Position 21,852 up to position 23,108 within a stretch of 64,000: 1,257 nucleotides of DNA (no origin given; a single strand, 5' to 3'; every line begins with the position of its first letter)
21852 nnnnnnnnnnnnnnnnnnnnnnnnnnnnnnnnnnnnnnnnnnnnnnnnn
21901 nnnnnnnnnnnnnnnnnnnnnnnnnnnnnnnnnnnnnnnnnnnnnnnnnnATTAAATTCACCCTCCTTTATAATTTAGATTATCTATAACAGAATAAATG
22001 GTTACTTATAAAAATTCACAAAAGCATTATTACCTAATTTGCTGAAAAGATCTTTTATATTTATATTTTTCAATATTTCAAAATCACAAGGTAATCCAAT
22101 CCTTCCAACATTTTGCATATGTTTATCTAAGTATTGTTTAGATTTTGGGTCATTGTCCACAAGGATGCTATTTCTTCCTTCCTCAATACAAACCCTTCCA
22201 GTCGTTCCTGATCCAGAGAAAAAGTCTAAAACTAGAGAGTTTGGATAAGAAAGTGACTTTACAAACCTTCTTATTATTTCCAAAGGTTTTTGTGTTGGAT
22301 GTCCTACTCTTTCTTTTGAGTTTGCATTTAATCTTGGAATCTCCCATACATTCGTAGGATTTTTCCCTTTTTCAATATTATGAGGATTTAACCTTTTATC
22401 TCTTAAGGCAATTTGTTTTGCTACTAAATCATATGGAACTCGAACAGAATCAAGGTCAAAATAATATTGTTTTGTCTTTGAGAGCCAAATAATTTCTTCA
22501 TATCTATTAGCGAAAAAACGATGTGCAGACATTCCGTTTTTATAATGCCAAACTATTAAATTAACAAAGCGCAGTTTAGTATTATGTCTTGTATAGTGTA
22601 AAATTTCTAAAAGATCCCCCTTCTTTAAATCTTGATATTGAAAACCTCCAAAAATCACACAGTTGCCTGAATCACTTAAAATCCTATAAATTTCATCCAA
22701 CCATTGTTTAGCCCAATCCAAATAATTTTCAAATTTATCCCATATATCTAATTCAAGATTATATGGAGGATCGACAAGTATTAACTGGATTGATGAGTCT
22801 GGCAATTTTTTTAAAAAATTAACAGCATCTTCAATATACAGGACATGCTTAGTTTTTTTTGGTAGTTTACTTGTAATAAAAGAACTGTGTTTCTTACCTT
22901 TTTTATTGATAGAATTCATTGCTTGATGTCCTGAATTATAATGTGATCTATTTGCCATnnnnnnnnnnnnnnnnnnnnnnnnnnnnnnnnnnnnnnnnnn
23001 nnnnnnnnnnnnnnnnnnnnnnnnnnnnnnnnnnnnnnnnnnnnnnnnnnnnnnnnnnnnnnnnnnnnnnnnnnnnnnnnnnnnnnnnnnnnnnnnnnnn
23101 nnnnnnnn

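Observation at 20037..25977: Four-gene operon (XRE HTH, nuclease-SF2 helicase, short methyltransferase, OLD nuclease): candidate composite defence module that matches no named system I know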

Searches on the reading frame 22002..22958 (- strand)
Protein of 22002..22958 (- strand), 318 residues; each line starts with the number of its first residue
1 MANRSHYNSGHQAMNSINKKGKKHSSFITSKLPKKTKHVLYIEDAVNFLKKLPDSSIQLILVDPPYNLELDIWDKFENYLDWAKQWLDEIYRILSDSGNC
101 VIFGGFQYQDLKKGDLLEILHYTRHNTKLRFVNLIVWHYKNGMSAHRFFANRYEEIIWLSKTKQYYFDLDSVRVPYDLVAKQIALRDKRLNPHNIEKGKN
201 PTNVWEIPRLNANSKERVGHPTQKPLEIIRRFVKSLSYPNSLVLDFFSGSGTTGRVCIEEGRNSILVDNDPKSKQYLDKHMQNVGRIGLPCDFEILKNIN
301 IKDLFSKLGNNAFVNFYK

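Call 4: search_protein_families(library=pfam, proteins=[window:22002-22958:-], max_evalue=0.01)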
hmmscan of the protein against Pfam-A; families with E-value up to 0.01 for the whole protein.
window:22002-22958:- (318 aa): 2 families
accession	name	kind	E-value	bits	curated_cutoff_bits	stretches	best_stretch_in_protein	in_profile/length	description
PF01555.25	N6_N4_Mtase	-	3.3e-54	184.6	26.7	1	57-274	1-216/221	DNA methylase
PF03602.21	Cons_hypoth95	-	5.2e-07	29.9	24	0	240-287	42-90/182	Conserved hypothetical protein 95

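Call 5: search_protein_families(library=padloc, proteins=[window:22002-22958:-], max_evalue=0.01)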
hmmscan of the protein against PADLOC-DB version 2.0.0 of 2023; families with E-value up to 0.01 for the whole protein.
window:22002-22958:- (318 aa): 66 families (the best 25 are shown)
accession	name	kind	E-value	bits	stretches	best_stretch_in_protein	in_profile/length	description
PDLC03327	MTase_II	-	1.3e-109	364.3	1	1-283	1-286/319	Type II methyltransferase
PDLC03299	MTase_II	-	3.6e-59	198.7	1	33-270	11-246/296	Type II methyltransferase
PDLC03371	MTase_II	-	6.3e-52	174.7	1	34-275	7-246/260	Type II methyltransferase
PDLC03320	MTase_II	-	2.6e-48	162.6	1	36-268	31-261/289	Type II methyltransferase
PDLC03300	MTase_II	-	4.8e-40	135.5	2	74-282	81-277/302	Type II methyltransferase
PDLC03230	MTase_II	-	3.7e-38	129.7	1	24-261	22-262/360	Type II methyltransferase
PDLC03353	MTase_II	-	6e-33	112.5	1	36-281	8-250/260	Type II methyltransferase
PDLC03387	MTase_II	-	5.9e-27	92.5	2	132-278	143-272/289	Type II methyltransferase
PDLC03265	MTase_II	-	1.2e-25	88.7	2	112-283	164-330/333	Type II methyltransferase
PDLC03350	MTase_II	-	8.3e-25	85.8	1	14-283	33-297/312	Type II methyltransferase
PDLC03216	MTase_II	-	1e-24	85.2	1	34-284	8-258/364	Type II methyltransferase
PDLC03738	oMTase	-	1.2e-24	84.8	1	31-283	14-267/376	orphan methyltransferase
PDLC03339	MTase_II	-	7.8e-24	82.1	1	41-273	7-263/399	Type II methyltransferase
PDLC03337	MTase_II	-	1.5e-18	65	1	40-282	11-247/264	Type II methyltransferase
PDLC03323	MTase_II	-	4.1e-17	60.3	1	36-271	13-284/330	Type II methyltransferase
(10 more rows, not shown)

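Call 6: search_protein_families(library=ncbifam, proteins=[window:22002-22958:-], max_evalue=0.01)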
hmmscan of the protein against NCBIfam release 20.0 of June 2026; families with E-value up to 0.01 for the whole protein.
window:22002-22958:- (318 aa): 4 families
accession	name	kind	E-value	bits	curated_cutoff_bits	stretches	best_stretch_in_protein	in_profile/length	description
NF008572.0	PRK11524.1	equivalog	7.5e-41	140.2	292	1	35-269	12-244/294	adenine-specific DNA-methyltransferase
NF050803.1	DnaMtaseCcrMCaul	equivalog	2.1e-23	82.8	830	1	40-284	6-250/350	adenine-specific DNA-methyltransferase CcrM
NF010253.0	PRK13699.1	subfamily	1.6e-12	47.6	244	2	219-267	143-191/226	DNA methyltransferase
TIGR00095.1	TIGR00095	equivalog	0.0016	18.1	117.5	0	33-97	99-155/194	16S rRNA (guanine(966)-N(2))-methyltransferase RsmD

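Call 15: search_solved_structures(query=window:22002-22958:-, max_evalue=0.00001, show_alignments=1)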
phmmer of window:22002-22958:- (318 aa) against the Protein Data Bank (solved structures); distinct sequences matched with E-value up to 0.00001: 12.
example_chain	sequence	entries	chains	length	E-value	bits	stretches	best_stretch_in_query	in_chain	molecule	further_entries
1eg2_A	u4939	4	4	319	3.6e-107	361.5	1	1-295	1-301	MODIFICATION METHYLASE RSRI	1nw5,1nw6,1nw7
1nw8_A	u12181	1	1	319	3.2e-106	358.3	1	1-295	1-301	MODIFICATION METHYLASE RSRI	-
9c3u_A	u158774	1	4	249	9.8e-38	133.3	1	44-265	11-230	Methyltransferase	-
8urk_A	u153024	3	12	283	1.1e-37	133.2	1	42-265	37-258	Methyltransferase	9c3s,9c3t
1g60_A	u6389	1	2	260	4.4e-27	98.3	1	45-269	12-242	Adenine-specific Methyltransferase MboIIA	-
6pbd_A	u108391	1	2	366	7.6e-18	67.9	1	43-283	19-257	Modification methylase CcrMI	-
1boo_A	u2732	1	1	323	8.1e-12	48.1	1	39-271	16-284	PROTEIN (N-4 CYTOSINE-SPECIFIC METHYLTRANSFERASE PVU II)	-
2zie_A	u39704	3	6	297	2e-09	40.3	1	37-276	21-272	Putative modification methylase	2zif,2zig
5hfj_A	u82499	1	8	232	4.6e-09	39.1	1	214-275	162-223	Adenine specific DNA methyltransferase (DpnA)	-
5hek_A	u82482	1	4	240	5.7e-09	38.8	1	214-275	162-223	Adenine specific DNA methyltransferase (DpnA)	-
8s9n_A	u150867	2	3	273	9.9e-07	31.4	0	25-162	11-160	DNA cytosine-N4 methyltransferase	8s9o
8s9m_A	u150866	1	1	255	3.8e-06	29.5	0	42-162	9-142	DNA cytosine-N4 methyltransferase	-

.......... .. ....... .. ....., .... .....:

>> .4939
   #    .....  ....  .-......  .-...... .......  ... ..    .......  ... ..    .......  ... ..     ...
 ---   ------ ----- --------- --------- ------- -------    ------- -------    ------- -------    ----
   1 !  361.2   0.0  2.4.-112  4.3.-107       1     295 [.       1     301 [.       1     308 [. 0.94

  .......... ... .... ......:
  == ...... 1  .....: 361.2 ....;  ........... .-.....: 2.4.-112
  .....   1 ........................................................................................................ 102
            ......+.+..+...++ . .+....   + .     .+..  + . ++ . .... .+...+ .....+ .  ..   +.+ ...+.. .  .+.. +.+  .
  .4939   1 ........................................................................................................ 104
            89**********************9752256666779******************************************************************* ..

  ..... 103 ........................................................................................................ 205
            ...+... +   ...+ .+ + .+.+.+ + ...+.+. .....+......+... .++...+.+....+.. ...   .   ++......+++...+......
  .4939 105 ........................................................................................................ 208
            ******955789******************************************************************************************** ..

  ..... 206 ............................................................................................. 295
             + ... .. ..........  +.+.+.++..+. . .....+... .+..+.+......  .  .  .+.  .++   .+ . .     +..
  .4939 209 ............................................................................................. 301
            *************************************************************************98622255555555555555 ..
